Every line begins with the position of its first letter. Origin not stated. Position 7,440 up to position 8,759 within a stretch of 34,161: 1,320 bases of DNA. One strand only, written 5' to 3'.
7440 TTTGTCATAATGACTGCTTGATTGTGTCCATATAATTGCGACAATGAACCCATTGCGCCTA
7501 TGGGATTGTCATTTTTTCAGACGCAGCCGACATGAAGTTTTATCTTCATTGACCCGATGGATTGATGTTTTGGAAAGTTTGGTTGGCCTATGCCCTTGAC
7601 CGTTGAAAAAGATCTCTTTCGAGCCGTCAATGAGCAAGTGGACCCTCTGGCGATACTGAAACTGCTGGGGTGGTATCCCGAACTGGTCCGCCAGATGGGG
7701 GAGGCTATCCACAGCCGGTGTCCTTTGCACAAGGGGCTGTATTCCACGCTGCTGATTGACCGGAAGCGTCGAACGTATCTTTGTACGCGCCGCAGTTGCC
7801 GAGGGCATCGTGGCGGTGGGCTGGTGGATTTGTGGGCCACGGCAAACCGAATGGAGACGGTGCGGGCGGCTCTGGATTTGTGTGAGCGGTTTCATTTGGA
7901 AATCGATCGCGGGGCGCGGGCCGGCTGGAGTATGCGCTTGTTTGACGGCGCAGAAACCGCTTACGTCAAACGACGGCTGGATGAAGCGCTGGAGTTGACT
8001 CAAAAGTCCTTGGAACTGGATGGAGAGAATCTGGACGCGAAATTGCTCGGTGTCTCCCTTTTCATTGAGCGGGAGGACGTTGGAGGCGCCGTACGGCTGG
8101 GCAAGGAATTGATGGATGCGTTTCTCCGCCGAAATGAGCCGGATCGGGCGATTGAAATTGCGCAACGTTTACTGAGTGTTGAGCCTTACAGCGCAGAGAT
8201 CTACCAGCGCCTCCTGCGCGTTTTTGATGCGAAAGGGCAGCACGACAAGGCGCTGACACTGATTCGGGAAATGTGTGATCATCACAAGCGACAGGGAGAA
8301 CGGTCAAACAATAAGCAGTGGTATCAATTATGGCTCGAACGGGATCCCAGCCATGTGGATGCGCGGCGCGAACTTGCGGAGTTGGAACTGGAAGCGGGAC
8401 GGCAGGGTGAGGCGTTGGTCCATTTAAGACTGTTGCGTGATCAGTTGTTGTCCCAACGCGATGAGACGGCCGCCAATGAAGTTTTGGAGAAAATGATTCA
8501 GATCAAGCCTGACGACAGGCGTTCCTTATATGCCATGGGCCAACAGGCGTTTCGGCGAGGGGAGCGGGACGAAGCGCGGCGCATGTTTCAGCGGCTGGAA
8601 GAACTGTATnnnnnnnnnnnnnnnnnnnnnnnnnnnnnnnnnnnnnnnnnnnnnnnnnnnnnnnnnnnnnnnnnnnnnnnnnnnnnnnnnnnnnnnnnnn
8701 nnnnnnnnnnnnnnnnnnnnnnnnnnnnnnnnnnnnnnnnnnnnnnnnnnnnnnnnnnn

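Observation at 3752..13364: Candidate undescribed envelope-to-cytoplasm scaffold: SPOR-anchored membrane protein with a giant acidic tail plus a 1,924-aa zinc-finger/TPR partner (FimV/HubP-like logic, different parts)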

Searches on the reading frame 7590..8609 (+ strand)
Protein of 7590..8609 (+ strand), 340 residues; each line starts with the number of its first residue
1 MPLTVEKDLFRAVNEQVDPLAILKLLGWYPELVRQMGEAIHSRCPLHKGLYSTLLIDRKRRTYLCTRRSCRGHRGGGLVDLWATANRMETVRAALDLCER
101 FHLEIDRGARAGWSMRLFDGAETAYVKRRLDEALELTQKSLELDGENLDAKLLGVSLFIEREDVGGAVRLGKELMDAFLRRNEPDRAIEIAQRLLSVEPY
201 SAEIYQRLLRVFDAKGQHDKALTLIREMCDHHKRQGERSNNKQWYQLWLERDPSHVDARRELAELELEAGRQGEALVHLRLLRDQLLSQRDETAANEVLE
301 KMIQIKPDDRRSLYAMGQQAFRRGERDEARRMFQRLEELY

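Call 83: predict_structure(alignment_id=A7)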
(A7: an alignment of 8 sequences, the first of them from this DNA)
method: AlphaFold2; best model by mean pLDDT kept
length: 340 residues; sequences in the alignment: 8
mean_pLDDT: 91.1   pTM: 0.73
mean pLDDT of the five models: 91.1, 91.0, 90.5, 89.9, 89.5
residues with pLDDT >= 90: 254; 70-90: 79; 50-70: 7; < 50: 0
segments of 3 or more residues with pLDDT < 50: none
pLDDT, mean of each block of 10 residues (from residue 1): 74 90 82 86 81 88 91 91 90 89 85 92 95 94 92 96 94 94 94 93 93 92 95 92 96 94 95 95 94 93 92 92 91 90
secondary structure, 60 per line:
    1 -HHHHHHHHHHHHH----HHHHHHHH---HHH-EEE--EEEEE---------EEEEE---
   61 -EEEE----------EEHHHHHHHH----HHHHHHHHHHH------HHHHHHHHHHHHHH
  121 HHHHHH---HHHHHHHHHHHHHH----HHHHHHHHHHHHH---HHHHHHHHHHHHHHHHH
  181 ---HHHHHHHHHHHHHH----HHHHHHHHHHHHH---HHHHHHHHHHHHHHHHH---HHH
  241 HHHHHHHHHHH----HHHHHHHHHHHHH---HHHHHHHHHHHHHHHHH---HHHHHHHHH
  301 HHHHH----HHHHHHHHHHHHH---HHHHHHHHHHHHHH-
elements in order: H2-14 H19-26 E34-36 E39-43 E53-57 E62-65 H78-85 H90-100 H107-126 H130-143 H148-160 H164-180 H184-197 H202-214 H218-234 H238-251 H256-268 H272-288 H292-305 H310-322 H326-339

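Call 85: fold_search(model_id=the predicted structure, library=pdb)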
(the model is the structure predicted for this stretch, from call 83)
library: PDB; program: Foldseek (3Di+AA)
matches with E <= 10: 1630; with E <= 0.001: 347
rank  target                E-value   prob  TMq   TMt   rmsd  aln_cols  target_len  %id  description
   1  9qhb                  4.4e-10  1.00  0.18  0.22  15.1       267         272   21  Crystal structure of 16-repeat CTPR protein with eliminated coordination sites (released 2025-10-22)
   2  8chy                  9.7e-10  1.00  0.19  0.23  13.9       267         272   22  Crystal structure of an 8-repeat consensus TPR superhelix with Zinc. (released 2024-02-21)
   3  1w3b_A                1.3e-08  1.00  0.19  0.17  16.7       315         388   16  The superhelical TPR domain of O-linked GlcNAc transferase reveals structural similarities to importin alpha. (released 2004-09-09)
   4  6eou                  2.3e-08  1.00  0.20  0.20  15.0       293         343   15  O-GlcNAc transferase TPR domain with the intellectual disability associated mutation L254F (released 2018-05-09)
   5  9qhc_B                2.8e-08  1.00  0.18  0.23  14.4       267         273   20  Crystal structure of 8-repeat CTPR protein with eliminated coordination sites (released 2025-10-22)
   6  7yea_A                8.3e-08  1.00  0.18  0.09  16.5       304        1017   17  Human O-GlcNAc transferase Dimer (released 2023-07-12)
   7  7yeh_A                9.1e-08  1.00  0.18  0.08  17.1       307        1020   16  Cryo-EM structure of human OGT-OGA complex (released 2023-07-12)
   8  9qhc_A                1.2e-07  1.00  0.19  0.23  14.7       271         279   21  Crystal structure of 8-repeat CTPR protein with eliminated coordination sites (released 2025-10-22)
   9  1w3b_B                1.3e-07  1.00  0.20  0.19  15.6       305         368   15  The superhelical TPR domain of O-linked GlcNAc transferase reveals structural similarities to importin alpha. (released 2004-09-09)
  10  7ntf_A                1.9e-07  1.00  0.18  0.09  17.6       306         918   17  Cryo-EM structure of unliganded O-GlcNAc transferase (released 2021-11-17)
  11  9gaw_P                2.6e-07  1.00  0.19  0.14  19.4       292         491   16  High-resolution structure of the Anaphase-promoting complex/cyclosome (APC/C) bound to co-activator Cdh1 (released 2024-08-14)
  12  8dtf_A                2.9e-07  1.00  0.22  0.11  15.9       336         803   13  Cryo-EM structure of the full length Arabidopsis SPY with complete TPRs (released 2023-03-08)
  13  9gaw_J                5.0e-07  1.00  0.20  0.14  18.9       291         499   16  High-resolution structure of the Anaphase-promoting complex/cyclosome (APC/C) bound to co-activator Cdh1 (released 2024-08-14)
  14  8dtg_B                5.9e-07  1.00  0.24  0.13  15.6       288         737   16  Cryo-EM structure of Arabidopsis SPY alternative conformation 1 (released 2023-03-08)
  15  7ntf_B                7.1e-07  1.00  0.19  0.09  17.4       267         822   18  Cryo-EM structure of unliganded O-GlcNAc transferase (released 2021-11-17)
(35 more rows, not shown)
